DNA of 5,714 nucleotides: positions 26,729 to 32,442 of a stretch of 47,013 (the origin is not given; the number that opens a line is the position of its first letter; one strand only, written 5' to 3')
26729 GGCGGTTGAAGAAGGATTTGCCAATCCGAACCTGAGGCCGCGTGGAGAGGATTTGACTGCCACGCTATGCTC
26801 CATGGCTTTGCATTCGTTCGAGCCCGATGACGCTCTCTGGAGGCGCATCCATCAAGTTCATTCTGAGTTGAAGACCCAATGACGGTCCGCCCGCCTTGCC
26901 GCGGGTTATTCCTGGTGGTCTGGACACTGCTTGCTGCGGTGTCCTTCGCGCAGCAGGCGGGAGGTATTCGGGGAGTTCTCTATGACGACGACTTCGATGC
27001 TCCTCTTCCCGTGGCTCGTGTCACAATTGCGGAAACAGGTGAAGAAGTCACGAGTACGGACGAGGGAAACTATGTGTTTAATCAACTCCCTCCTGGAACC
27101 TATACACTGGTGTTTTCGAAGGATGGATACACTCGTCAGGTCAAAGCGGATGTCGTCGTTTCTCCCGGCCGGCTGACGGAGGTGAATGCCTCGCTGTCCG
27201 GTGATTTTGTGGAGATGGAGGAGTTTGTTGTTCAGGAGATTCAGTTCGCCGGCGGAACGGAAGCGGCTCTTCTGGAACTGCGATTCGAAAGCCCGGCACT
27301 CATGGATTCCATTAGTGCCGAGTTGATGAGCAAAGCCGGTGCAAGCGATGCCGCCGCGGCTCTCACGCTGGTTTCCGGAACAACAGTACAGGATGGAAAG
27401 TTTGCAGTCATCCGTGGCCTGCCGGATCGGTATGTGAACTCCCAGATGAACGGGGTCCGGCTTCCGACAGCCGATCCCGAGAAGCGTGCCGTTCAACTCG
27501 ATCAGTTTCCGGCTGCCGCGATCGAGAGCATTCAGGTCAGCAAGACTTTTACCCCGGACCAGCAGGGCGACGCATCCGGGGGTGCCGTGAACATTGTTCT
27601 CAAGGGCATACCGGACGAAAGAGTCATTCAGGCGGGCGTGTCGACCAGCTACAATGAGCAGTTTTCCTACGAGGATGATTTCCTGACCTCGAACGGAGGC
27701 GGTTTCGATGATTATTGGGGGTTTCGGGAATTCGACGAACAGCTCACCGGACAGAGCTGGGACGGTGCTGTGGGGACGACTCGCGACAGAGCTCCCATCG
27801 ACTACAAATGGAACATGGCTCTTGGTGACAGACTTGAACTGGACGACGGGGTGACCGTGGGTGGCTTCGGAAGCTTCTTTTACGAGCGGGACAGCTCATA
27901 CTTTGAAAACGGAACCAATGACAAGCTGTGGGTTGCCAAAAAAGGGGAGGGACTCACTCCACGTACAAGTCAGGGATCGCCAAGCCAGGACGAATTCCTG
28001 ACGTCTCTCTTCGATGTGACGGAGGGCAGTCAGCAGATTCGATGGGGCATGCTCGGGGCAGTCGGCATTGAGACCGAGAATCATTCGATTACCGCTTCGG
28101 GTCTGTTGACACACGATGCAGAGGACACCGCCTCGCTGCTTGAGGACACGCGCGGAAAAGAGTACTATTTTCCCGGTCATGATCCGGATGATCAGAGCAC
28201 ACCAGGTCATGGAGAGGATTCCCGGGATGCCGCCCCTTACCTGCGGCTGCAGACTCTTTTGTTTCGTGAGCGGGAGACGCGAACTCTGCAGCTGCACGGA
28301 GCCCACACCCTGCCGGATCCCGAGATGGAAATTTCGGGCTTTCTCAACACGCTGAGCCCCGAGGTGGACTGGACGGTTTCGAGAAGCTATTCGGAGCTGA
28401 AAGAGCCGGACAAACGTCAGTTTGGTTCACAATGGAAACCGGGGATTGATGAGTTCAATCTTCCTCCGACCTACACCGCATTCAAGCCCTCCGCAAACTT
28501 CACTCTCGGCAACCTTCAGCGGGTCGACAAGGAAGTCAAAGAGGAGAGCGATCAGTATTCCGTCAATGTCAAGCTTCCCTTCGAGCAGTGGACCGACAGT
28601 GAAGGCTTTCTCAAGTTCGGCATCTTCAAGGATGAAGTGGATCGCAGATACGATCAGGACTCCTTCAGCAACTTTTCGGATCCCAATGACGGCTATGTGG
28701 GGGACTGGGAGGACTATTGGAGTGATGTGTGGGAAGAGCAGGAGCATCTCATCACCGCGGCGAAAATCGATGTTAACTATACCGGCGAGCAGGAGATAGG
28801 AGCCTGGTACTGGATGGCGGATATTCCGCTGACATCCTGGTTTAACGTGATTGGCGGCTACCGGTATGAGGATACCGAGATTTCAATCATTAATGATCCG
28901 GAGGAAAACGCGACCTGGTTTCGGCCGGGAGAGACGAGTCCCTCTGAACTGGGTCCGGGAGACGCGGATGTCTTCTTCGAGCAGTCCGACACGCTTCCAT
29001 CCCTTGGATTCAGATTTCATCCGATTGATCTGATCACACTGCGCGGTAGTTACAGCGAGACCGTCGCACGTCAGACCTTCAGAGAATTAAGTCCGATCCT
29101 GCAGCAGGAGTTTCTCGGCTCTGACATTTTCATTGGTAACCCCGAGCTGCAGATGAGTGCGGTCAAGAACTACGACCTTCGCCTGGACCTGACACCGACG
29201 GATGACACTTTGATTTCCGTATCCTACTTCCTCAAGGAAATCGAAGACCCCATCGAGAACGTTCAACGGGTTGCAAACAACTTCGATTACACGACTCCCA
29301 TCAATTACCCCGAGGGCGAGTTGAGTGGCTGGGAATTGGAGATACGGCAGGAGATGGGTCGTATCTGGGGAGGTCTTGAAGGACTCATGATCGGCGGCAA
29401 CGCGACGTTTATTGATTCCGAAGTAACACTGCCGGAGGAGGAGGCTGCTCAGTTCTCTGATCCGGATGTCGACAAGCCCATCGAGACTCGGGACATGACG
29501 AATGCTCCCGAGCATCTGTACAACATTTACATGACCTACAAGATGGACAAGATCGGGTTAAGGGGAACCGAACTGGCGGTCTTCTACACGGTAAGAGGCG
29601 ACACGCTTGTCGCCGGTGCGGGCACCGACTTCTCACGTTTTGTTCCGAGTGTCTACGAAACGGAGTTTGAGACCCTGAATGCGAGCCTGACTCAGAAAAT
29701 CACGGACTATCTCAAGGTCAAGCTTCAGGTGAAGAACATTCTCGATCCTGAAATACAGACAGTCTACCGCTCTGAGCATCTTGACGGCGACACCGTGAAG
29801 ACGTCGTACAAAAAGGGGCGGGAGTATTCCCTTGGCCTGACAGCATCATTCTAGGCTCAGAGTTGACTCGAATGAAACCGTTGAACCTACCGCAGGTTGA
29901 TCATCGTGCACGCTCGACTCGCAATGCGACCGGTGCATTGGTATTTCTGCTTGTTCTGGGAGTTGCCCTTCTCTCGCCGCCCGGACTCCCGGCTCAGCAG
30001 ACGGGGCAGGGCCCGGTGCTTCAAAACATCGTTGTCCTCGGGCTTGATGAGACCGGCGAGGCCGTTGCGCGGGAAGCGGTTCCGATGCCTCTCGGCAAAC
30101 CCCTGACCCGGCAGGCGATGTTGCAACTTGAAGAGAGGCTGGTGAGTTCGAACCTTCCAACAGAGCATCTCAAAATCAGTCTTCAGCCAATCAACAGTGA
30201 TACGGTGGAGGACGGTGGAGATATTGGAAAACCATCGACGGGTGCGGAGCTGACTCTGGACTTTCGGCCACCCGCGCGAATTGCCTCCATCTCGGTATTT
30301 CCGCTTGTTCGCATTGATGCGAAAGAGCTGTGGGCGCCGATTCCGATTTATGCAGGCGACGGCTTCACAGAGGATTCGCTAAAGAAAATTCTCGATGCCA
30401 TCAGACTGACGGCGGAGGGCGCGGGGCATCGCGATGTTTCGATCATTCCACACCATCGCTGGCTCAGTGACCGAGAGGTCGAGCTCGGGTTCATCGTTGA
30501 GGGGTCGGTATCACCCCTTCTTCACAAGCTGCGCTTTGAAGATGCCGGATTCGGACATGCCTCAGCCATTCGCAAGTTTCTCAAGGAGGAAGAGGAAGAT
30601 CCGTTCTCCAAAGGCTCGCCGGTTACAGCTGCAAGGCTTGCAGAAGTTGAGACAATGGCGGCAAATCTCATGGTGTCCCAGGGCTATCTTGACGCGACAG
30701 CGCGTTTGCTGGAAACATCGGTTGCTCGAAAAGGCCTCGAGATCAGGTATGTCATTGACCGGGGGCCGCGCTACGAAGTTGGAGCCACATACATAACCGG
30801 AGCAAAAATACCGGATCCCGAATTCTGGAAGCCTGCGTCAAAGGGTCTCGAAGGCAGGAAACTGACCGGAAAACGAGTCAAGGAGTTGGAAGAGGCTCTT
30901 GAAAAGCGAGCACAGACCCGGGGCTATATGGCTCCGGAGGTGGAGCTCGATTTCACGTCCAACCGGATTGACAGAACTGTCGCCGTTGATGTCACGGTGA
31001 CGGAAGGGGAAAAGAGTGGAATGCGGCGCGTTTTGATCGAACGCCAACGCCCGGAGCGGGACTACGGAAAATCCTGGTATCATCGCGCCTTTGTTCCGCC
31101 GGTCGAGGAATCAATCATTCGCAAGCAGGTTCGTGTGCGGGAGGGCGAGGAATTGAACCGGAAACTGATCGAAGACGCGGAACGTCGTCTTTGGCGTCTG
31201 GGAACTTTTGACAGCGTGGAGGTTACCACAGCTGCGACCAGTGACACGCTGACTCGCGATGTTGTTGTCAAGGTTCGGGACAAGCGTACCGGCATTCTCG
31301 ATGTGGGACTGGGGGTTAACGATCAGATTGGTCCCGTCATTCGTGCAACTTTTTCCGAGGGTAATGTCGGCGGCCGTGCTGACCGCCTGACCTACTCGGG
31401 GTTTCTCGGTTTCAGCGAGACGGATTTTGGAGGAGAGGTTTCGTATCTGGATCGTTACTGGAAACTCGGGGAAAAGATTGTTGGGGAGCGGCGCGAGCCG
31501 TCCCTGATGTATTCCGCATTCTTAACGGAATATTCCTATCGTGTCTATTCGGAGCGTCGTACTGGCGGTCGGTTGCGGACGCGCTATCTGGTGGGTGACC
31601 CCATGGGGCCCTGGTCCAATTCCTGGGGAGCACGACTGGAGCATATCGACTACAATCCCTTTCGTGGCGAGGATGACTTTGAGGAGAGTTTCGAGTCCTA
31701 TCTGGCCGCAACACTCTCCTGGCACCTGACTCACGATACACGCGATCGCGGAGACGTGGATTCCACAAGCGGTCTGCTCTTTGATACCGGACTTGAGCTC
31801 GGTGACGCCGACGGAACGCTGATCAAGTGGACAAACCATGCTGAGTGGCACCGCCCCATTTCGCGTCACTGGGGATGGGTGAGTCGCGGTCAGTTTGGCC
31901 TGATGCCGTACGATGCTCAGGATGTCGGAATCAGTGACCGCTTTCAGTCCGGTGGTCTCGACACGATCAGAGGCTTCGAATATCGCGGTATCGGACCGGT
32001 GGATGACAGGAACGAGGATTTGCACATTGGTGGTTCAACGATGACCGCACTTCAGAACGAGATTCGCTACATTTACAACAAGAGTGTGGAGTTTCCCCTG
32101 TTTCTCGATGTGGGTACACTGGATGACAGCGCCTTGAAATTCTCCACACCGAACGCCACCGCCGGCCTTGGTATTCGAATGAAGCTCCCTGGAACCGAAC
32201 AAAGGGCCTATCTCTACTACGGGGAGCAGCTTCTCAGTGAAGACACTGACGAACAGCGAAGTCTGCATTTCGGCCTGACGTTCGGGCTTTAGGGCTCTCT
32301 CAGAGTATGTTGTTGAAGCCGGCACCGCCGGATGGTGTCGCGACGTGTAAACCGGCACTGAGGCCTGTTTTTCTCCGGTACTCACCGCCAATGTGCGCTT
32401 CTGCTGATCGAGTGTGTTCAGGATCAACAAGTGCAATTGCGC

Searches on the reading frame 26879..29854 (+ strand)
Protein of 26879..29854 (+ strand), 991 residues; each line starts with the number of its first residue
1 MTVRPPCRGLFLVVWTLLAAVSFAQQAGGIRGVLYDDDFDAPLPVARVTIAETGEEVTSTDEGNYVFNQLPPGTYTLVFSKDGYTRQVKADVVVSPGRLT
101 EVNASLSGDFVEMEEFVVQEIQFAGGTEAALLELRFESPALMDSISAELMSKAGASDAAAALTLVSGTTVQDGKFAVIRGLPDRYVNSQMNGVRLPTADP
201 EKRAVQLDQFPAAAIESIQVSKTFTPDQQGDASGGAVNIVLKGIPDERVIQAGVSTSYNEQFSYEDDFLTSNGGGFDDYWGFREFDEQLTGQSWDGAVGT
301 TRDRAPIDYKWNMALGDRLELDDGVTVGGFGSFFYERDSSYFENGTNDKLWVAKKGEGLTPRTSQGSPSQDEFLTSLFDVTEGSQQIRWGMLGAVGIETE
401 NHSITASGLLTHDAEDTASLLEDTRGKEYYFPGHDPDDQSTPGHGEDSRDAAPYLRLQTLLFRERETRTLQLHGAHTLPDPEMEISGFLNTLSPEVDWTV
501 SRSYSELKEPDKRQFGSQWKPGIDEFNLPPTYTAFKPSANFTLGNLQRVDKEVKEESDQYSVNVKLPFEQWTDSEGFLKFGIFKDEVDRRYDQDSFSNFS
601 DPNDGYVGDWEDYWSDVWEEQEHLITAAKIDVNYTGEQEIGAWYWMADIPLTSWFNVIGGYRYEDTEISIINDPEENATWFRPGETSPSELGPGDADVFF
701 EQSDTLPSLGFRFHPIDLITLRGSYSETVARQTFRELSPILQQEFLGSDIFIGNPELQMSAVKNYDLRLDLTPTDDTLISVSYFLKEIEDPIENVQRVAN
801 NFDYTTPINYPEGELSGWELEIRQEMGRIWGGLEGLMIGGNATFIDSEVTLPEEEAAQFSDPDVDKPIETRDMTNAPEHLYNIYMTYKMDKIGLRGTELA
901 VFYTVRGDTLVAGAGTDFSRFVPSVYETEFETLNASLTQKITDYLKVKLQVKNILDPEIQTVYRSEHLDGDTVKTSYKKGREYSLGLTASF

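Call 5: search_protein_families(library=pfam, proteins=[window:26879-29854:+], max_evalue=0.01)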
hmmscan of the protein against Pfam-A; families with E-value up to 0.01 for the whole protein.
window:26879-29854:+ (991 aa): 8 families
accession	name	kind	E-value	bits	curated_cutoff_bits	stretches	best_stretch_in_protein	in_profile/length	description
PF00593.30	TonB_dep_Rec_b-barrel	-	1.7e-32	114.3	27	1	511-954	91-436/436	TonB dependent receptor-like, beta-barrel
PF13620.12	CarboxypepD_reg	-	1.5e-15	57.8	32.3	1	30-106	2-81/82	Carboxypeptidase regulatory-like domain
PF13715.12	CarbopepD_reg_2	-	2.2e-12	47.3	32.2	1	30-118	1-88/88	CarboxypepD_reg-like domain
PF07715.20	Plug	-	4.7e-11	43.6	23.9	1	137-236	4-107/107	TonB-dependent Receptor Plug Domain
PF14905.12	OMP_b-brl_3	-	5.7e-11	42.5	27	1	630-987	104-406/408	Outer membrane protein beta-barrel family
PF14686.12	fn3_3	-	0.0015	18.7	24.4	1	59-101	30-74/75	Polysaccharide lyase family 4, domain II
PF17802.7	SpaA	-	0.0019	18.7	23.1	1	42-94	15-76/91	Prealbumin-like fold domain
PF17210.9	SdrD_B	-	0.0049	17.5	29.7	0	53-84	35-70/112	SdrD B-like domain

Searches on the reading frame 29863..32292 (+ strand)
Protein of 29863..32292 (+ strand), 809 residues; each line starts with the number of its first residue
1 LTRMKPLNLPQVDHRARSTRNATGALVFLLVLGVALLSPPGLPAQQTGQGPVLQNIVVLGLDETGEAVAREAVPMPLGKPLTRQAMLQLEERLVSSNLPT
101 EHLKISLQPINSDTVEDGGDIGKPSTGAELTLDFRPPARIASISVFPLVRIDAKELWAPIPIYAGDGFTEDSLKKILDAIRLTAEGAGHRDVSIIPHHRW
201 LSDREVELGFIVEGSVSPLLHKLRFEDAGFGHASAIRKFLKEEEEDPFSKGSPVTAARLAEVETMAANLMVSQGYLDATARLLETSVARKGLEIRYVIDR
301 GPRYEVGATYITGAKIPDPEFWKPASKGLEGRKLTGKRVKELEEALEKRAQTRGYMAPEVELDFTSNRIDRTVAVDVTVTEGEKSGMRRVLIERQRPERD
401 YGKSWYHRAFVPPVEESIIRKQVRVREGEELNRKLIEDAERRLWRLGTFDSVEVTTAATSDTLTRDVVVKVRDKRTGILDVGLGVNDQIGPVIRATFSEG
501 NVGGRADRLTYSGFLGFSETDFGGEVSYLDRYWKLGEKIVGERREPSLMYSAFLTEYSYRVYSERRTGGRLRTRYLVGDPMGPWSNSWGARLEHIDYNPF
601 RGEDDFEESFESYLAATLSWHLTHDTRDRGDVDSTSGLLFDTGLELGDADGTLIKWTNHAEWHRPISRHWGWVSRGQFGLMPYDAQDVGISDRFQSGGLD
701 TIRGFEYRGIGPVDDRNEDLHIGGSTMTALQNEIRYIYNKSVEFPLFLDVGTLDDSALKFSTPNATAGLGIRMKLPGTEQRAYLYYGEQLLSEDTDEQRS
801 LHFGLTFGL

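Call 5: search_protein_families(library=pfam, proteins=[window:29863-32292:+], max_evalue=0.01)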
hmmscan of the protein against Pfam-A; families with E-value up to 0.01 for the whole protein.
window:29863-32292:+ (809 aa): 2 families
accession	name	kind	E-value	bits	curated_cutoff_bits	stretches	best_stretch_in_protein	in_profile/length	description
PF01103.29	Omp85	-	1.2e-24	87.9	24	1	501-805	1-321/325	Omp85 superfamily domain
PF07244.20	POTRA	-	3e-17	63.5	21.3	2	414-472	14-77/79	Surface antigen variable number repeat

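Call 43: find_homologous_proteins(query=window:29863-32292:+)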
Query window:29863-32292:+ (809 aa): 5 proteins with E <= 0.001 among 8000 candidates.
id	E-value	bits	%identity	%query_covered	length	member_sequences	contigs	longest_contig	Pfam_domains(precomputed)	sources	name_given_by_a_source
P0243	0.0e+0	1833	100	100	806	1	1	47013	PF07244.21,PF01103.30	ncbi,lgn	-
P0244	5.3e-245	833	48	95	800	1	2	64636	PF07244.21,PF01103.30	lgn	-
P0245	2.3e-9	54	24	67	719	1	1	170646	PF07244.21,PF01103.30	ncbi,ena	-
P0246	2.1e-5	41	19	59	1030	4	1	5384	PF08479.17,PF07244.21,PF01103.30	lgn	-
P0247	3.5e-5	40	21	29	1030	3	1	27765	PF08479.17,PF07244.21,PF01103.30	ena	-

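Call 44: find_encoding_contigs(protein=P0244, flank=10000, max_places=2)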
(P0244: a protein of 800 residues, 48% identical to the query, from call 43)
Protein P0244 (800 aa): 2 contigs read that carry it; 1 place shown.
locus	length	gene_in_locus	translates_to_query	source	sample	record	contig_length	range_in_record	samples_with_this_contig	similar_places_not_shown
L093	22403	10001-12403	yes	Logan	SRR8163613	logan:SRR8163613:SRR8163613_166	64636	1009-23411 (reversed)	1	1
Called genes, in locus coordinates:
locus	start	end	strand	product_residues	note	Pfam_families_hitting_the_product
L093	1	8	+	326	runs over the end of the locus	PF00578:AhpC-TSA, PF00085:Thioredoxin (weak), PF08534:Redoxin, PF13098:Thioredoxin_2 (weak), PF13905:Thioredoxin_8 (weak)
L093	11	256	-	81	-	-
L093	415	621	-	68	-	PF09360:zf-CDGSH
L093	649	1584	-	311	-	PF00850:Hist_deacetyl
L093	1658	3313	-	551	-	PF01442:Apolipoprotein (faint), PF02646:RmuC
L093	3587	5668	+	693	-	PF28492:Beta_helix_4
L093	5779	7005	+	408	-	-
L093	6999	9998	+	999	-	PF13620:CarboxypepD_reg, PF13715:CarbopepD_reg_2, PF07715:Plug, PF00593:TonB_dep_Rec_b-barrel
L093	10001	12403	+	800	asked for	PF07244:POTRA (faint), PF01103:Omp85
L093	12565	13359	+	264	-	PF11932:DUF3450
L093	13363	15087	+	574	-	PF01618:MotA_ExbB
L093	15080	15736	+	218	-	PF01618:MotA_ExbB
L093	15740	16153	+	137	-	PF02472:ExbD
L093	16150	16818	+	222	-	PF03544:TonB_C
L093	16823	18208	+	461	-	PF12895:ANAPC3 (faint), PF09976:TPR_21 (faint), PF25063:ARM_TT21_C (weak), PF13424:TPR_12 (faint), PF07721:TPR_4 (faint), PF13428:TPR_14 (faint), PF13432:TPR_16, PF14559:TPR_19 (weak), +11 more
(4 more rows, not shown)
